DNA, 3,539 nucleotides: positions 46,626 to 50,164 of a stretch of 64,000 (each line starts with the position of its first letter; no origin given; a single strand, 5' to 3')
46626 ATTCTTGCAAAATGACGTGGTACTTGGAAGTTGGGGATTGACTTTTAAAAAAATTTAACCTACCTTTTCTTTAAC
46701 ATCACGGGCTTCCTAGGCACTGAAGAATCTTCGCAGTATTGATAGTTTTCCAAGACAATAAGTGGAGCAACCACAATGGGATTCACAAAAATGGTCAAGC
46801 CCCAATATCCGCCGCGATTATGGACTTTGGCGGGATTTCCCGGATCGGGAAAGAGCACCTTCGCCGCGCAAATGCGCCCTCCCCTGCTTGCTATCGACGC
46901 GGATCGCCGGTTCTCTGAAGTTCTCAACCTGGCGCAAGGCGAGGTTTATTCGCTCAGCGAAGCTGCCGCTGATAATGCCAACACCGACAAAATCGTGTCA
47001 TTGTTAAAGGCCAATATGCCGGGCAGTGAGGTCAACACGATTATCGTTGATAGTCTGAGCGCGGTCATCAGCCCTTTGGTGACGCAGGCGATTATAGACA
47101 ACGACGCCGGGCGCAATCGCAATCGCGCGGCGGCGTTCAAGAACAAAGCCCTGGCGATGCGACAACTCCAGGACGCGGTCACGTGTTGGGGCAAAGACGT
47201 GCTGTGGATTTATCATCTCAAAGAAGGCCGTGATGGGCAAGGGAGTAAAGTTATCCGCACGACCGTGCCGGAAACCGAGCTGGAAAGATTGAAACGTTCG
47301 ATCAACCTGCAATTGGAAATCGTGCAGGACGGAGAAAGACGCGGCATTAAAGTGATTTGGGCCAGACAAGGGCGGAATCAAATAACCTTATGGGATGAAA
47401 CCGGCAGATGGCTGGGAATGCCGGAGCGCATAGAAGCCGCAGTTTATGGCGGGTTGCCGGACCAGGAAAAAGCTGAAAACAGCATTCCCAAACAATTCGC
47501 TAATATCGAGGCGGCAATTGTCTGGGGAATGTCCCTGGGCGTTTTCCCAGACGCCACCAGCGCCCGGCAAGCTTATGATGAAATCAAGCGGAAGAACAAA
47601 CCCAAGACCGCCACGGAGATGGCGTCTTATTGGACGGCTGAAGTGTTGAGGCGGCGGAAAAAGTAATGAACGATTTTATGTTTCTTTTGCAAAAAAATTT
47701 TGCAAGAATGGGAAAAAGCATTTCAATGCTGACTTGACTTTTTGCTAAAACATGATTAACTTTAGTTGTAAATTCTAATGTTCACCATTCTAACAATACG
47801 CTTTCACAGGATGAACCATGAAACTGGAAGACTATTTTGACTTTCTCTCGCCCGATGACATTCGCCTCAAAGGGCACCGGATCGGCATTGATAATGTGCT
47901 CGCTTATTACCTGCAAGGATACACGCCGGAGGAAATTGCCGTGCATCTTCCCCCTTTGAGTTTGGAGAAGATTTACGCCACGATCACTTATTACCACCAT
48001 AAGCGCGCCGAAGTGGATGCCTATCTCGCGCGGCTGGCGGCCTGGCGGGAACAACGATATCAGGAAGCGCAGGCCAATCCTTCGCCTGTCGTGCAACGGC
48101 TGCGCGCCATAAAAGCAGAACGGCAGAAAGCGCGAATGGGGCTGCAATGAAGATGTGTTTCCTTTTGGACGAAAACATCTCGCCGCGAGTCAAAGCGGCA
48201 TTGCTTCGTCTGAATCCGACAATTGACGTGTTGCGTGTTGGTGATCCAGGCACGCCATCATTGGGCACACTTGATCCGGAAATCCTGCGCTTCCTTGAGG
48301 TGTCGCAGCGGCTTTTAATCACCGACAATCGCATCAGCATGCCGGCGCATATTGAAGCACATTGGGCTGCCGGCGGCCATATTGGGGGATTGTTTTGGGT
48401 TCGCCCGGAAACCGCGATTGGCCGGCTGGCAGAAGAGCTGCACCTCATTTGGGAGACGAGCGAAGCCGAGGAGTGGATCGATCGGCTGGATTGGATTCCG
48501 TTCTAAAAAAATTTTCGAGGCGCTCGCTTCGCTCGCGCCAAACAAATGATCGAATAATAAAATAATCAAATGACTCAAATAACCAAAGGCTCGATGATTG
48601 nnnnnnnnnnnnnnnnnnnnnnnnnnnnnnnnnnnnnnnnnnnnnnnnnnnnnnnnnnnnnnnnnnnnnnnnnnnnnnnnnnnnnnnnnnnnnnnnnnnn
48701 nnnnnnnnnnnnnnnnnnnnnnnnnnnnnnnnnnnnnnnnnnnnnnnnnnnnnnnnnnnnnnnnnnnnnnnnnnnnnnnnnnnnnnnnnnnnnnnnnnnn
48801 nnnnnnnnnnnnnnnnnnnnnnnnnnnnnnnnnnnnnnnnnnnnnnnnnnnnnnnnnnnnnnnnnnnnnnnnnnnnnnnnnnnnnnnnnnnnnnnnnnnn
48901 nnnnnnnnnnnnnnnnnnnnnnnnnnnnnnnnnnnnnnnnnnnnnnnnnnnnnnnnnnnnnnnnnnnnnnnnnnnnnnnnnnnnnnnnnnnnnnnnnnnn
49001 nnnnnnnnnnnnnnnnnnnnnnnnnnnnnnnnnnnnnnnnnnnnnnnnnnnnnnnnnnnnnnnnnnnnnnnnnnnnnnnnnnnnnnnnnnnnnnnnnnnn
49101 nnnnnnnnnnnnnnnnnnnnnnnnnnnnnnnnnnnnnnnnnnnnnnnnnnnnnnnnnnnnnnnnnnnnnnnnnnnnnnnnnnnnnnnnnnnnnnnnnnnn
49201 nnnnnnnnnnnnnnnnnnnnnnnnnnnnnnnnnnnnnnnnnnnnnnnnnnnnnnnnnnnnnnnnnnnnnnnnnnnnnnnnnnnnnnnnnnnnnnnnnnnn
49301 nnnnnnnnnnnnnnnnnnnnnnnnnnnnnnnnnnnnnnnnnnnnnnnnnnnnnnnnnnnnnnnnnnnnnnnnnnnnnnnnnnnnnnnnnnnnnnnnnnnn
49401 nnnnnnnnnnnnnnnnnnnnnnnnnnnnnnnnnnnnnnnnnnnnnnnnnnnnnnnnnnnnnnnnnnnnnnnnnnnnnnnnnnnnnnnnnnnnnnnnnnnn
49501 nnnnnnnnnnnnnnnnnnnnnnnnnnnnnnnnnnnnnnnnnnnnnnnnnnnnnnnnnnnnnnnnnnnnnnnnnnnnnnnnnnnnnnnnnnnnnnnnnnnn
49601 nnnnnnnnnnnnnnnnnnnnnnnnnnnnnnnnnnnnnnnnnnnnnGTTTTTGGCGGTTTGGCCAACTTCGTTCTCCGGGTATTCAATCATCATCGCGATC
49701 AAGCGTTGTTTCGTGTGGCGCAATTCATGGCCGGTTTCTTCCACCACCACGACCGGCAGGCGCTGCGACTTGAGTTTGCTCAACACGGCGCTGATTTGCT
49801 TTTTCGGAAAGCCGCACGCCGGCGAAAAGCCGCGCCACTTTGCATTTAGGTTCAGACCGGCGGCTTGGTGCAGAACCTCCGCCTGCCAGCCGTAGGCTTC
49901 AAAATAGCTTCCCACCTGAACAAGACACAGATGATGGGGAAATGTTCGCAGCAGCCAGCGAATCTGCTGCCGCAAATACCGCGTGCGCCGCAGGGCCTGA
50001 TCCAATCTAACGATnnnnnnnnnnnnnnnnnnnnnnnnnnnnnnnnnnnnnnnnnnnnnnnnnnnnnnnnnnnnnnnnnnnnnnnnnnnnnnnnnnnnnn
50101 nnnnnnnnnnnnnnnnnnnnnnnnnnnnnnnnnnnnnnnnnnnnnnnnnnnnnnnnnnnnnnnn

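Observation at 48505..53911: Complete DGR: avd - TR - RT flanked by two variable repeats whose differences from TR are strictly adenine-specific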

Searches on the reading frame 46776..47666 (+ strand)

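Call 5: search_protein_families(library=pfam, proteins=[window:46776-47666:+], max_evalue=0.01)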
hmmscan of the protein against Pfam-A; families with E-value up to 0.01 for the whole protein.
window:46776-47666:+ (296 aa): 3 families
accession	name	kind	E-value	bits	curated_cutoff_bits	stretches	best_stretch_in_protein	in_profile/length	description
PF13479.12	AAA_24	-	6e-11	43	27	1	17-184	6-170/195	AAA domain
PF13238.12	AAA_18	-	0.0043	17.9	29.4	0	18-96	3-82/128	AAA domain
PF13671.12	AAA_33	-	0.005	17.6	27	1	15-57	1-45/143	AAA domain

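Call 37: search_protein_families(library=padloc, proteins=[window:46776-47666:+], max_evalue=0.01)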
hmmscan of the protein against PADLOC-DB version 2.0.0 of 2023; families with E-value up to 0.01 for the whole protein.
window:46776-47666:+ (296 aa): 0 families

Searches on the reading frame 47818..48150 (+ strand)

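Call 5: search_protein_families(library=pfam, proteins=[window:47818-48150:+], max_evalue=0.01)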
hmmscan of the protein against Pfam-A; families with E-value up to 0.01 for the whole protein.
window:47818-48150:+ (110 aa): 1 family
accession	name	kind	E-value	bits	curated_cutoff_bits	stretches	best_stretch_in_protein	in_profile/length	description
PF04255.20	DUF433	-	5.5e-09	36.2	23.6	1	16-59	13-56/56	Protein of unknown function (DUF433)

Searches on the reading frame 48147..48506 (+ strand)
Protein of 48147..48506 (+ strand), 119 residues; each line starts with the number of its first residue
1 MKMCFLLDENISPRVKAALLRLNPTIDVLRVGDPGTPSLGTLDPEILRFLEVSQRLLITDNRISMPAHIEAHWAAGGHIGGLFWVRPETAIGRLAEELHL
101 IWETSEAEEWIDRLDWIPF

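Call 5: search_protein_families(library=pfam, proteins=[window:48147-48506:+], max_evalue=0.01)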
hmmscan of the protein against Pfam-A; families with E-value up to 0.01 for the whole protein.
window:48147-48506:+ (119 aa): 2 families
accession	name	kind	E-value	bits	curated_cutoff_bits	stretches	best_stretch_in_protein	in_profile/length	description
PF18480.7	DUF5615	-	3.7e-05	24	23.8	1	3-62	1-56/110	Domain of unknown function (DUF5615)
PF18478.7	PIN_10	-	0.0034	17.9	26.2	1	3-78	1-78/84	PIN like domain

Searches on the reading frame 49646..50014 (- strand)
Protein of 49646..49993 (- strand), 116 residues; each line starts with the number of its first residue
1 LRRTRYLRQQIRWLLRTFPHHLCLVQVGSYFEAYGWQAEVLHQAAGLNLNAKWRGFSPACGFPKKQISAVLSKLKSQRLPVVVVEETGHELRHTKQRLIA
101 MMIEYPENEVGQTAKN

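Call 44: search_solved_structures(query=window:49646-49993:-, max_evalue=10, show_alignments=3)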
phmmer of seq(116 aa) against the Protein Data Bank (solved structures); distinct sequences matched with E-value up to 10: 7.
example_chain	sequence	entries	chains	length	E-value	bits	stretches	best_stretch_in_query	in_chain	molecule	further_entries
1ewq_A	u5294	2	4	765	0.00013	25.4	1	9-84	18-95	DNA MISMATCH REPAIR PROTEIN MUTS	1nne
1fw6_A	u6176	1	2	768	0.00013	25.4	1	9-84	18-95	DNA MISMATCH REPAIR PROTEIN MUTS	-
9hpt_A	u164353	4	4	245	0.071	16.6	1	4-82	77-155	Beta-lactamase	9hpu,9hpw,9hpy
6ni0_A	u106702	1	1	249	0.31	14.6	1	4-81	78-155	Beta-lactamase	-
4bjq_A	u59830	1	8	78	0.57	13.7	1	39-73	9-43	PENICILLIN BINDING PROTEIN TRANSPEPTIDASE DOMAIN PROTEIN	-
2y7c_A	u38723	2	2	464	0.82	13.2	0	39-76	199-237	TYPE-1 RESTRICTION ENZYME ECOKI SPECIFICITY PROTEIN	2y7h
9hyu_b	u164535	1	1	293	1.3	12.6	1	12-51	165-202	Plastid light harvesting protein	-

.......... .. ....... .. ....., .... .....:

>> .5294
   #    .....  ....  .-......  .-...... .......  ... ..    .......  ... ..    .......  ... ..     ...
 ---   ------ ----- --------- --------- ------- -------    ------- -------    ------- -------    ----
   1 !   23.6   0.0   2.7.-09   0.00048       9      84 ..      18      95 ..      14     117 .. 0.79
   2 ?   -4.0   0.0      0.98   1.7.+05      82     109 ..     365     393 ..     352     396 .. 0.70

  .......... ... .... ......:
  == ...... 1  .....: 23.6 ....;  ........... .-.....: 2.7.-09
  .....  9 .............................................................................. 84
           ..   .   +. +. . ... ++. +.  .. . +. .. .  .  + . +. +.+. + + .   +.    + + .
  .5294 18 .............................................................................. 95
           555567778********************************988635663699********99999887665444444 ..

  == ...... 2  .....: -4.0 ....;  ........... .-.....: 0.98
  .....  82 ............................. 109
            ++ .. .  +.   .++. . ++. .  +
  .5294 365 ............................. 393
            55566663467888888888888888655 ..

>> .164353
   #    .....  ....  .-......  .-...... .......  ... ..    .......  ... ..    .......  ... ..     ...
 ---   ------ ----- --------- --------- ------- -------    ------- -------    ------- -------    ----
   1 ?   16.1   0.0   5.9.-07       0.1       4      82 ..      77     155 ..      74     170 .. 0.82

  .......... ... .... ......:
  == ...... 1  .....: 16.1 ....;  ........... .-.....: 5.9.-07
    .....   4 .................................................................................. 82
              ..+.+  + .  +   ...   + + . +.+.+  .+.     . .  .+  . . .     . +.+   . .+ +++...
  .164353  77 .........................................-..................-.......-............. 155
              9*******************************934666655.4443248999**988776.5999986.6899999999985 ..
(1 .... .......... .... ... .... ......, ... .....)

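Call 56: predict_structure(alignment_id=A3)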
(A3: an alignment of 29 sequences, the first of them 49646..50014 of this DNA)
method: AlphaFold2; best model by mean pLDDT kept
length: 123 residues; sequences in the alignment: 29
mean_pLDDT: 91.4   pTM: 0.83
mean pLDDT of the five models: 91.4, 91.0, 90.9, 89.6, 89.0
residues with pLDDT >= 90: 100; 70-90: 12; 50-70: 10; < 50: 1
segments of 3 or more residues with pLDDT < 50: none
pLDDT, mean of each block of 10 residues (from residue 1): 80 95 96 98 97 96 95 98 97 94 96 67 51
secondary structure, 60 per line:
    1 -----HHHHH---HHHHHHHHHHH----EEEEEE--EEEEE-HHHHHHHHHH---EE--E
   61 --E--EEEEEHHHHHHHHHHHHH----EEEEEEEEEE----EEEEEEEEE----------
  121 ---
elements in order: H6-10 H14-24 E29-34 E37-41 H43-52 E66-70 H71-83 E88-97 E102-110

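Call 59: fold_search(model_id=the predicted structure, library=pdb)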
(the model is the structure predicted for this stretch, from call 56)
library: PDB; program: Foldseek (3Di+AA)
matches with E <= 10: 674; with E <= 0.001: 57
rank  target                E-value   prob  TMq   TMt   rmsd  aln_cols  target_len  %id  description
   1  8raw_B                1.6e-07  1.00  0.67  0.11   3.3       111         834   14  The crystal structure of DNA-bound human MutSbeta (MSH2/MSH3_G901D) in the canonical mismatch bound conformation with  (released 2025-06-11)
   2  1ewq_A                2.9e-07  1.00  0.68  0.12   2.3       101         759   27  CRYSTAL STRUCTURE TAQ MUTS COMPLEXED WITH A HETERODUPLEX DNA AT 2.2 A RESOLUTION (released 2000-10-23)
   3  8rb2_F                2.9e-07  1.00  0.68  0.11   3.6       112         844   13  The crystal structure of DNA-bound human MutSbeta (MSH2_E749A/MSH3_E976A) in the canonical mismatch bound conformation (released 2025-06-11)
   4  1nne_B                4.0e-07  1.00  0.68  0.12   2.4       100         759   28  Crystal Structure of the MutS-ADPBeF3-DNA complex (released 2003-05-20)
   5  8r7e_F                6.4e-07  1.00  0.68  0.11   3.6       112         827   13  MutSbeta bound to compound CHDI-00898647 in the canonical DNA-mismatch bound form (released 2024-11-27)
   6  1ewq_B                7.3e-07  1.00  0.65  0.12   2.6        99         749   26  CRYSTAL STRUCTURE TAQ MUTS COMPLEXED WITH A HETERODUPLEX DNA AT 2.2 A RESOLUTION (released 2000-10-23)
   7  8r7e_B                7.3e-07  1.00  0.68  0.11   3.3       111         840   14  MutSbeta bound to compound CHDI-00898647 in the canonical DNA-mismatch bound form (released 2024-11-27)
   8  8raz_B                7.8e-07  1.00  0.67  0.11   3.6       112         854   13  The crystal structure of DNA-bound human MutSbeta (MSH2_E749A/MSH3_E976A) in the canonical mismatch bound conformation (released 2025-06-11)
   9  8rau_B                7.8e-07  1.00  0.67  0.11   3.6       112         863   13  The crystal structure of DNA-bound human MutSbeta (MSH2/MSH3) in the canonical mismatch bound conformation with ADP bo (released 2025-06-11)
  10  8rb1_B                8.3e-07  1.00  0.68  0.11   3.3       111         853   14  The crystal structure of DNA-bound human MutSbeta (MSH2_K675R/MSH3_K902R) in the canonical mismatch bound conformation (released 2025-06-11)
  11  8r7c_B                8.3e-07  1.00  0.68  0.11   3.6       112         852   13  MutSbeta bound to compound CHDI-00915542 in the canonical DNA-mismatch bound form (released 2024-11-27)
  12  8r7c_F                8.9e-07  1.00  0.68  0.11   3.3       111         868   14  MutSbeta bound to compound CHDI-00915542 in the canonical DNA-mismatch bound form (released 2024-11-27)
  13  8rax_B                1.1e-06  1.00  0.67  0.11   3.3       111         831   13  The crystal structure of DNA-bound human MutSbeta (MSH2_G674D/MSH3) in the canonical mismatch bound conformation, nucl (released 2025-06-11)
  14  3thw_B                1.2e-06  1.00  0.68  0.11   2.8       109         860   14  Human MutSbeta complexed with an IDL of 4 bases (Loop4) and ADP (released 2011-12-21)
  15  8rb2_B                1.2e-06  1.00  0.68  0.11   3.3       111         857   14  The crystal structure of DNA-bound human MutSbeta (MSH2_E749A/MSH3_E976A) in the canonical mismatch bound conformation (released 2025-06-11)
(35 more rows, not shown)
